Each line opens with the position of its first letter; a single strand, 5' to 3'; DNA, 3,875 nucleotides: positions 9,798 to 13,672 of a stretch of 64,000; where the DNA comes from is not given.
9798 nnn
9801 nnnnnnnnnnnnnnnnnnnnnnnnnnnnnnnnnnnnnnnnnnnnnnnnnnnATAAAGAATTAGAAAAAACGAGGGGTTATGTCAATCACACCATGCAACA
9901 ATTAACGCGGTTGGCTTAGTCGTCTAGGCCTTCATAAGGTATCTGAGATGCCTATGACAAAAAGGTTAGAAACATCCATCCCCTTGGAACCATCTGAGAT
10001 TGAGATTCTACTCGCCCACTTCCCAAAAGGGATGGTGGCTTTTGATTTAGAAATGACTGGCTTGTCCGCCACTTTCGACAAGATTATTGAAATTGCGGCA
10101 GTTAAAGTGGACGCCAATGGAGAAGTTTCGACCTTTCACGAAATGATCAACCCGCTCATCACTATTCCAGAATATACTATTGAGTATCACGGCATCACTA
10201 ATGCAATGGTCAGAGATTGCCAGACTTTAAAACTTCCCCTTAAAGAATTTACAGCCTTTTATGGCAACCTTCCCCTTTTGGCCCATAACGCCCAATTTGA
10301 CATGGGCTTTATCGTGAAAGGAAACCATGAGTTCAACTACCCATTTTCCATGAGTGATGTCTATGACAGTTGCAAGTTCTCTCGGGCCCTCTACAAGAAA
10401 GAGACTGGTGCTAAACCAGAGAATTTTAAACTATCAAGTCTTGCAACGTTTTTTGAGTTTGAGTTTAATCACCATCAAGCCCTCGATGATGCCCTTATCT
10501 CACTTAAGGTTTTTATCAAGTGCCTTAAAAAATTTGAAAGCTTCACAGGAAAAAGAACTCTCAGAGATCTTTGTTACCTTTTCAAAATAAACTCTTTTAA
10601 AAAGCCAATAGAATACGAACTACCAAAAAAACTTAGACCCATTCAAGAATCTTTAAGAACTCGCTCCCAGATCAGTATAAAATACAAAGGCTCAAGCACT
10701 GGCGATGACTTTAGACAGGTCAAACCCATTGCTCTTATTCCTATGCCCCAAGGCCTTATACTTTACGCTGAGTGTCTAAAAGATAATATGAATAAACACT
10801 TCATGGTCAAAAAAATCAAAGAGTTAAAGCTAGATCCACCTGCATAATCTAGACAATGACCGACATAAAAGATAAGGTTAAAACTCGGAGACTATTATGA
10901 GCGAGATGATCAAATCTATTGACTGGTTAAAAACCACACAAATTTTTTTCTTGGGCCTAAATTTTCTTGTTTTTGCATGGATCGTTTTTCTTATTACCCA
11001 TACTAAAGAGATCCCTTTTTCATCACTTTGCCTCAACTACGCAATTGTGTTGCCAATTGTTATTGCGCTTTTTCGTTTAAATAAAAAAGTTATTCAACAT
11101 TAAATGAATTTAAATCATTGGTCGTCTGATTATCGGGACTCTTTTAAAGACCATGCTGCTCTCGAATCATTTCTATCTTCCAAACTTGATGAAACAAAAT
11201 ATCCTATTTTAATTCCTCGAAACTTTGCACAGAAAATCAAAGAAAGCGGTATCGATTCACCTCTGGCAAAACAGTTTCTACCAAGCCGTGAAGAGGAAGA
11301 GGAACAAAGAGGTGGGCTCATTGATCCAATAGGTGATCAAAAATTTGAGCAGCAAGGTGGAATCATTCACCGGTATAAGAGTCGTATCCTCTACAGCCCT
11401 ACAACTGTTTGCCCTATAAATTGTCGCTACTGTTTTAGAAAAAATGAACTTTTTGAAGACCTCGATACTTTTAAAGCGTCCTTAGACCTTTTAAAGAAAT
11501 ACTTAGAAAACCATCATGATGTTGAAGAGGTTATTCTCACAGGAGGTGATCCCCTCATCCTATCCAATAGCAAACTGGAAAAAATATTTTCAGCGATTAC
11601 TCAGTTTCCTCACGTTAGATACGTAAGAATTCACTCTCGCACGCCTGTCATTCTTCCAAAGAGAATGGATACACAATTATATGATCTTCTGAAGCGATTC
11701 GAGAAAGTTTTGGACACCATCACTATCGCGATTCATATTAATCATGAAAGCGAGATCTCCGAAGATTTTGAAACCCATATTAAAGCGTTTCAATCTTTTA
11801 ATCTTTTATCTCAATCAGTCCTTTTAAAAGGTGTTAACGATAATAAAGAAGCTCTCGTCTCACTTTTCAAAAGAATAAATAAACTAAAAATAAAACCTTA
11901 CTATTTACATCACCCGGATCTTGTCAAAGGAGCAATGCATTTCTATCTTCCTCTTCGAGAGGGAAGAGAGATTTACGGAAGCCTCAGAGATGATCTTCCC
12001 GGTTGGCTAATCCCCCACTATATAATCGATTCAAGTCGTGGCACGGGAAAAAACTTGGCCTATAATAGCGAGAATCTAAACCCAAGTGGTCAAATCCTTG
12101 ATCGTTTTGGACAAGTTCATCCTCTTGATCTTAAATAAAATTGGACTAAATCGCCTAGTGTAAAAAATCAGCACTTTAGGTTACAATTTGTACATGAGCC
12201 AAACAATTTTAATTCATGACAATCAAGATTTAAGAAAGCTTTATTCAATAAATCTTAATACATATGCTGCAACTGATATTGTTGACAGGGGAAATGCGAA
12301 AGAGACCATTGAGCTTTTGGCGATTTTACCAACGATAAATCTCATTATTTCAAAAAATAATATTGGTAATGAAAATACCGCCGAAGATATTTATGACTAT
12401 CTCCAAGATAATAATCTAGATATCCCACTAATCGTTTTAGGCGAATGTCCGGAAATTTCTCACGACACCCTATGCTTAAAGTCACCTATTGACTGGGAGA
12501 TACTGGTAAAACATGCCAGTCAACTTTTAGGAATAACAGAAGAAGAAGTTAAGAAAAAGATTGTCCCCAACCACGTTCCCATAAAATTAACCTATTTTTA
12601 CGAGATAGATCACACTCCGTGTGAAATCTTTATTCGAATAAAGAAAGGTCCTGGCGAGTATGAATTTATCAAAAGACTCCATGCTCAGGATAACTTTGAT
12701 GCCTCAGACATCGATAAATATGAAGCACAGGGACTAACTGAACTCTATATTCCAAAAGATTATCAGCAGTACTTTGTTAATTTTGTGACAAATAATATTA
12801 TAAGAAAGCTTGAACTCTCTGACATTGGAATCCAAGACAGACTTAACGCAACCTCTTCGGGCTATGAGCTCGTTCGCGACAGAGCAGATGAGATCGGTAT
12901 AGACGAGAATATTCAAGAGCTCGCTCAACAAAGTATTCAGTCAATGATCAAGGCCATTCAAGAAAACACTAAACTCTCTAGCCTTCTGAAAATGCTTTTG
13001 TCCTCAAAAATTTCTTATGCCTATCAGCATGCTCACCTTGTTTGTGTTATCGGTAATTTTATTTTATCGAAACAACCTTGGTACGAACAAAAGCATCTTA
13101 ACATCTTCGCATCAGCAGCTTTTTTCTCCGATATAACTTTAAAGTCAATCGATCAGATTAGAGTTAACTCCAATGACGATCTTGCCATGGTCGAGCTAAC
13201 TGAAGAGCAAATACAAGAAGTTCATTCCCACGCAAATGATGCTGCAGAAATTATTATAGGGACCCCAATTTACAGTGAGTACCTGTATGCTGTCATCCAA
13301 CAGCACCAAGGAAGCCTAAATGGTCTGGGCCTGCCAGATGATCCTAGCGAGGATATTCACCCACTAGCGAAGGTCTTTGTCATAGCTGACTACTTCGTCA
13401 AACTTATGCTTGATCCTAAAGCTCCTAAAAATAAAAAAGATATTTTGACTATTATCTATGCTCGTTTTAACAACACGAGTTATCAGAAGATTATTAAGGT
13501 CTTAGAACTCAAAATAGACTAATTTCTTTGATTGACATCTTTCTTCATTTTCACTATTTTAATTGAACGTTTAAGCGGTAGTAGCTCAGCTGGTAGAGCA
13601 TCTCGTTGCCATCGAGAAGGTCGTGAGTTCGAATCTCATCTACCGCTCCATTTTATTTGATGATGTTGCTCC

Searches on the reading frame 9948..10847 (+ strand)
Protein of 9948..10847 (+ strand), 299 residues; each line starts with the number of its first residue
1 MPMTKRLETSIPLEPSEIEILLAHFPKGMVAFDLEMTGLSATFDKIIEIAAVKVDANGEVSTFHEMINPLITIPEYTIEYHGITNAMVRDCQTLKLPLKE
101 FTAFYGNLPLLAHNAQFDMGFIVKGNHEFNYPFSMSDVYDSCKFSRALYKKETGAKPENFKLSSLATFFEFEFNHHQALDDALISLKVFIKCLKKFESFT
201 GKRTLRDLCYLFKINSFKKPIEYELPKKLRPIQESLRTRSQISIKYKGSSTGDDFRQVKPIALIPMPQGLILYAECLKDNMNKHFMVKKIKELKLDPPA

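Call 69: search_protein_families(library=pfam, proteins=[window:9948-10847:+], max_evalue=0.0001)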
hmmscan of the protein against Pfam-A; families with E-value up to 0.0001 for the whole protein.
window:9948-10847:+ (299 aa): 2 families
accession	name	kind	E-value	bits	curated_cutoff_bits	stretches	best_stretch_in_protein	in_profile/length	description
PF00929.31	RNase_T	-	1.7e-30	107.2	24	1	30-189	1-164/164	Exonuclease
PF16473.11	Rv2179c-like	-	2.6e-05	24.4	27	0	30-189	3-173/177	3'-5' exoribonuclease Rv2179c-like domain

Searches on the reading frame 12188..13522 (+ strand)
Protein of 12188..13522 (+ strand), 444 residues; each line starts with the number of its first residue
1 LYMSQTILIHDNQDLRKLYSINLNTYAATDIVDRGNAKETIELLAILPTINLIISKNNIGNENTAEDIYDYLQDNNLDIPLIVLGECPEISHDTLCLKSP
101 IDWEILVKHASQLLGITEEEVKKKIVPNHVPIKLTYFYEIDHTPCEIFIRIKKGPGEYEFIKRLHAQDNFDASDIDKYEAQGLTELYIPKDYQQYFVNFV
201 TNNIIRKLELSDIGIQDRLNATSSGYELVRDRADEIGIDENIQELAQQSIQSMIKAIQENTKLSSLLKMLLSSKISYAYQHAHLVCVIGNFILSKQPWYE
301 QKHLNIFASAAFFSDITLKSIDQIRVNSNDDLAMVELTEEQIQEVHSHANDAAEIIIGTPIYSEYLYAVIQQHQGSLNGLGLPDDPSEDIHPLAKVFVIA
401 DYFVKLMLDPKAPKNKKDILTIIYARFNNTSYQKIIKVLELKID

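Call 69: search_protein_families(library=pfam, proteins=[window:12188-13522:+], max_evalue=0.0001)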
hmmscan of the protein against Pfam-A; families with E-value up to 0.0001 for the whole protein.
window:12188-13522:+ (444 aa): 1 family
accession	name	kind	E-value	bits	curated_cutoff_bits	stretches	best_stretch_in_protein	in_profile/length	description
PF13487.12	HD_5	-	1.4e-05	25.3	27.2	1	336-413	69-145/170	HD domain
